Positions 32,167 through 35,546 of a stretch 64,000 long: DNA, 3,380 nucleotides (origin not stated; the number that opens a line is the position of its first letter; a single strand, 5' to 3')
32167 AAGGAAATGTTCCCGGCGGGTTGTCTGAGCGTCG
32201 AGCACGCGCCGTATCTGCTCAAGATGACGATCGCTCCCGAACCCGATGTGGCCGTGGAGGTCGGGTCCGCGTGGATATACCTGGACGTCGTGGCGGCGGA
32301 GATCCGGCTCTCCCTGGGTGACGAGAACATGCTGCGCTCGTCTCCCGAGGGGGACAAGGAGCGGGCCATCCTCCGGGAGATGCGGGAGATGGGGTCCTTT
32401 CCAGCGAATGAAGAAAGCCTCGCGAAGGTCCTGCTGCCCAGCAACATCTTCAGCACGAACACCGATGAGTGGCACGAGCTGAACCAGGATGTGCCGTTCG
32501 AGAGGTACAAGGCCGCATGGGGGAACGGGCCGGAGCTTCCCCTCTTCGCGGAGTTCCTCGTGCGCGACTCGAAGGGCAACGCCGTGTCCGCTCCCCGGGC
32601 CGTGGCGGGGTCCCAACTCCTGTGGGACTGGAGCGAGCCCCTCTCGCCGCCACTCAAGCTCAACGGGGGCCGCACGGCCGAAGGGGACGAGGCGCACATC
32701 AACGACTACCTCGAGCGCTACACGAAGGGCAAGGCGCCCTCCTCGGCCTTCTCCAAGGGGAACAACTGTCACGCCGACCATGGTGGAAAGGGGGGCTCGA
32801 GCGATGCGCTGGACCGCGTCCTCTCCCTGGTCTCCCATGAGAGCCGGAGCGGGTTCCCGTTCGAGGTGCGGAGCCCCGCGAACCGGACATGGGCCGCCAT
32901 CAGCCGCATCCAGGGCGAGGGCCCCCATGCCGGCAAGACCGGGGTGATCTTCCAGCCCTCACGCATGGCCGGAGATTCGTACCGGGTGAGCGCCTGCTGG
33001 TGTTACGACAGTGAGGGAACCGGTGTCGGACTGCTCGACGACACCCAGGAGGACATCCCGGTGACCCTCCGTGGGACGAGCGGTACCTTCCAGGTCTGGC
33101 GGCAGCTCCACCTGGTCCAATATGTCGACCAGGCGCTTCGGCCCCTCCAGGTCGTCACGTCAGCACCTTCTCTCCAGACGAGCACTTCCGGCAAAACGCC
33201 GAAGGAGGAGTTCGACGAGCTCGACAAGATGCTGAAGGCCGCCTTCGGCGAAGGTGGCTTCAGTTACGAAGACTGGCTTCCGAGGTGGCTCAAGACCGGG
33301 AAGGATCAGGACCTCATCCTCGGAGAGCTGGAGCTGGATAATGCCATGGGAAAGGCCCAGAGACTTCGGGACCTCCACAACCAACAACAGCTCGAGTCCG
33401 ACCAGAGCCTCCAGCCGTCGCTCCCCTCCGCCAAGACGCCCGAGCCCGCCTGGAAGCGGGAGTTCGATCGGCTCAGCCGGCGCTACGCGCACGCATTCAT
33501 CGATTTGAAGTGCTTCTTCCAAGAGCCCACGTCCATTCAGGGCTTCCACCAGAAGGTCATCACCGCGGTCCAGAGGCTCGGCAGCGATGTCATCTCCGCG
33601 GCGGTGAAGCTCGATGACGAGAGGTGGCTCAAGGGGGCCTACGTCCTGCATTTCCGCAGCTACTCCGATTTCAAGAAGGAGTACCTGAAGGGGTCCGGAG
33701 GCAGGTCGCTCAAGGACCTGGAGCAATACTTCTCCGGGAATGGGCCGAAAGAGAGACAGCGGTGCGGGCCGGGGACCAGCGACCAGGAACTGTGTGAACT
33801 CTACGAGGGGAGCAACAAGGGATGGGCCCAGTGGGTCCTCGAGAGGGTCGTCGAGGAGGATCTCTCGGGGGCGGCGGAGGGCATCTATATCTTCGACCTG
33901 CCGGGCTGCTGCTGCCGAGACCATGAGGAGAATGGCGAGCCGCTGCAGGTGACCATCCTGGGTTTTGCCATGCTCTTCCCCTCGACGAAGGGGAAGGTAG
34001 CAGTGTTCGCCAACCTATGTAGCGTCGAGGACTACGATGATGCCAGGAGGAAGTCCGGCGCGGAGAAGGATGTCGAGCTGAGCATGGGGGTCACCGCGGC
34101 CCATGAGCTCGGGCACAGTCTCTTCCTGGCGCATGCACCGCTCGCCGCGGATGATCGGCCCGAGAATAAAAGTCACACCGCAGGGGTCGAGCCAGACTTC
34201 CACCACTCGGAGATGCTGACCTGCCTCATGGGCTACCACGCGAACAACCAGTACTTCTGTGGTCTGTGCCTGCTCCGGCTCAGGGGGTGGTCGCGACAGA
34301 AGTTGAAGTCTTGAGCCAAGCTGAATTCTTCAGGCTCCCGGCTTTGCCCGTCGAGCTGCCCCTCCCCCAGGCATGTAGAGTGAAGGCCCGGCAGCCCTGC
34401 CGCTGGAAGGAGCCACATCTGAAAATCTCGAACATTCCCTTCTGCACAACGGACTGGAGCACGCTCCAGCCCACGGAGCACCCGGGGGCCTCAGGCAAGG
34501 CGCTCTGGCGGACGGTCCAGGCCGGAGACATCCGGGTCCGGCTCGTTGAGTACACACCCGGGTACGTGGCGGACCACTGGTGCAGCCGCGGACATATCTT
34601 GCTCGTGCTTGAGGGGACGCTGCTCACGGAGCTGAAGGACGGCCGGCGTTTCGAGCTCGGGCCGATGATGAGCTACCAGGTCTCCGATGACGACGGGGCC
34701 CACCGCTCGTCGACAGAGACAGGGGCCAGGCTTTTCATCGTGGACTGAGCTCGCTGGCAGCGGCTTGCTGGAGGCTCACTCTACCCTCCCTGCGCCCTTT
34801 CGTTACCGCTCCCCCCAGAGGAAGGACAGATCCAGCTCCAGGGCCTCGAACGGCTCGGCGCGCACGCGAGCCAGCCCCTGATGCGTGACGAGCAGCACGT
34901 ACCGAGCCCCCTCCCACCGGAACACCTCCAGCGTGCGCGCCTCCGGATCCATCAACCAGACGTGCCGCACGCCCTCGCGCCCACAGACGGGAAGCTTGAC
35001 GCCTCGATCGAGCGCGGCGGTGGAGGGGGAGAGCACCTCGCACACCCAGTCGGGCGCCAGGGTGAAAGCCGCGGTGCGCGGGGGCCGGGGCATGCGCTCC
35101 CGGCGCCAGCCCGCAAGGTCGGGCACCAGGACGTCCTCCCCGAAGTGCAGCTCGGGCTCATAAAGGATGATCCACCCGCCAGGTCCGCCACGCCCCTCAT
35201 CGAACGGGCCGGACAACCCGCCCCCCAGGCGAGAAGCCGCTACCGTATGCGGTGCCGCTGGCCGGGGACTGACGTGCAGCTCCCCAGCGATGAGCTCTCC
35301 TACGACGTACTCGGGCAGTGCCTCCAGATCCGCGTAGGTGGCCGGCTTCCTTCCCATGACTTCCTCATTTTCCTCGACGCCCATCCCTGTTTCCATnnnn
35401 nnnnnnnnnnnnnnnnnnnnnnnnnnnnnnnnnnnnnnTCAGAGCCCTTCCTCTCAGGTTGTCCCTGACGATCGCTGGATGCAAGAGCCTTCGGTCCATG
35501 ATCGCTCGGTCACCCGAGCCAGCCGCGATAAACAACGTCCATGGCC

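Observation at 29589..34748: Ser/Thr kinase, small ORF and an 865-aa signal-less protein with a C-terminal matrixin-like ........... motif, then a DHCW cupin, at slightly reduced GC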

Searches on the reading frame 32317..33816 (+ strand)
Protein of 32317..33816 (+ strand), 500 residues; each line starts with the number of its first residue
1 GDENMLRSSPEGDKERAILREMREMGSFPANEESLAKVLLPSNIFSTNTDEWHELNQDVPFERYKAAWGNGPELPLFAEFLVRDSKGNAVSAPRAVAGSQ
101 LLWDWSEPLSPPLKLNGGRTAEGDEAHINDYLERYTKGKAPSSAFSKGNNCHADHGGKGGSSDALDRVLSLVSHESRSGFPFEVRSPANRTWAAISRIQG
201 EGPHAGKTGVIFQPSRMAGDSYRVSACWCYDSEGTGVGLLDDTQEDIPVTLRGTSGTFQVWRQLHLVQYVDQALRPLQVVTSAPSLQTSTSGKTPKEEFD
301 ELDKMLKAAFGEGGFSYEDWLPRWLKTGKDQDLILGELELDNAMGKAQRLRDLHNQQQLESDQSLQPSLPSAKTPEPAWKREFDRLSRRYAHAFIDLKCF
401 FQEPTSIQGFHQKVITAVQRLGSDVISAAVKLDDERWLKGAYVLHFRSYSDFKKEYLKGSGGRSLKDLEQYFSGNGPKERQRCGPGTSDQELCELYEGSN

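Call 91: predict_structure(alignment_id=A5)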
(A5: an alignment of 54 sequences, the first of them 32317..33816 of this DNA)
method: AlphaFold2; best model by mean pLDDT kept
length: 500 residues; sequences in the alignment: 54
mean_pLDDT: 83.1   pTM: 0.72
mean pLDDT of the five models: 83.1, 78.5, 75.7, 75.7, 74.7
residues with pLDDT >= 90: 198; 70-90: 219; 50-70: 61; < 50: 22
segments of 3 or more residues with pLDDT < 50: 116-120, 275-288
pLDDT, mean of each block of 10 residues (from residue 1): 87 93 87 92 85 73 93 95 96 95 87 52 67 67 66 85 79 67 93 94 96 94 94 89 87 94 92 50 42 88 93 92 87 85 89 85 60 78 87 91 87 88 90 77 85 89 81 72 74 85
secondary structure, 60 per line:
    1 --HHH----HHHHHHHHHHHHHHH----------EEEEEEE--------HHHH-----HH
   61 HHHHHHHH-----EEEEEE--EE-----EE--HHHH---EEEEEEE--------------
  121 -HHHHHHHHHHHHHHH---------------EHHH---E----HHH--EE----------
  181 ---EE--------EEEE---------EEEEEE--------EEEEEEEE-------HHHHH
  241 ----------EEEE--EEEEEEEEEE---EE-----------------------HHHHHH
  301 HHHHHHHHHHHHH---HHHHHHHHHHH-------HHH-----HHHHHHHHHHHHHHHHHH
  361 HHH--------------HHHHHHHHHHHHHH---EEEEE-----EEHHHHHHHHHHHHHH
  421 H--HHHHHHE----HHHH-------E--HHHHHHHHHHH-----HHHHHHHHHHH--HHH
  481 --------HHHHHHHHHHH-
elements in order: H10-24 E35-41 H50-53 H59-68 E74-79 H93-96 E100-106 H122-136 E194-197 E207-212 E221-228 H236-240 E251-254 E257-266 H295-313 H317-327 H343-363 H378-391 E395-399 H407-421 H424-429 H435-438 H449-459 H465-475 H489-499

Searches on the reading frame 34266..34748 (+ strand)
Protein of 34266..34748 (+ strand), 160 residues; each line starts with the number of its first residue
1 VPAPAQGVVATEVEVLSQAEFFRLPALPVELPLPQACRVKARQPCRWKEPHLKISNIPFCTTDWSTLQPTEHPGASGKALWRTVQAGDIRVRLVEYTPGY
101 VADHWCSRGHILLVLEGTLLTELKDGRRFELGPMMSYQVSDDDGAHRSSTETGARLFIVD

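Call 4: search_protein_families(library=pfam, proteins=[window:34266-34748:+], max_evalue=0.1)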
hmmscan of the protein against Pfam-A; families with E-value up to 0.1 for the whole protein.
window:34266-34748:+ (160 aa): 0 families

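Call 9: search_protein_families(library=ncbifam, proteins=[window:34266-34748:+], max_evalue=0.1)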
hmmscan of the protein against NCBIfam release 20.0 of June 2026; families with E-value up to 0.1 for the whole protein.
window:34266-34748:+ (160 aa): 1 family
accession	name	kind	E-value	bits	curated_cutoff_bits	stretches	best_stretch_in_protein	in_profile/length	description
NF038084.1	DHCW_cupin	hypoth_equivalog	1.1e-49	167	70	1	56-160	2-106/106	DHCW motif cupin fold protein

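Call 10: search_protein_families(library=padloc, proteins=[window:34266-34748:+], max_evalue=0.1)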
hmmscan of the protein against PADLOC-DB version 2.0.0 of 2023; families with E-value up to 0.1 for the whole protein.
window:34266-34748:+ (160 aa): 0 families

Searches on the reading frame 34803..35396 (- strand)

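Call 4: search_protein_families(library=pfam, proteins=[window:34803-35396:-], max_evalue=0.1)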
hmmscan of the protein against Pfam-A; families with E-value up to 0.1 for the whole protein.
window:34803-35396:- (197 aa): 1 family
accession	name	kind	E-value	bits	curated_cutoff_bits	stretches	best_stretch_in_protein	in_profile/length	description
PF05685.18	Uma2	-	1.7e-23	83.4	27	1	29-190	11-171/172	Putative restriction endonuclease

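Call 9: search_protein_families(library=ncbifam, proteins=[window:34803-35396:-], max_evalue=0.1)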
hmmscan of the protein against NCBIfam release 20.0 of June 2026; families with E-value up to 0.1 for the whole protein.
window:34803-35396:- (197 aa): 0 families

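Call 10: search_protein_families(library=padloc, proteins=[window:34803-35396:-], max_evalue=0.1)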
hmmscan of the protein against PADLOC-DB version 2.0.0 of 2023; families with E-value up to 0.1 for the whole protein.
window:34803-35396:- (197 aa): 3 families
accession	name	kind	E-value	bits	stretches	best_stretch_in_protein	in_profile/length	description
PDLC04832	PDC-S03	-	1e-13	49.4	1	32-191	24-183/188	-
PDLC04833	PDC-S03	-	4.5e-07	27.5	1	87-190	93-199/207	-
PDLC04834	PDC-S03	-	4.8e-05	21.2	1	110-190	99-178/184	-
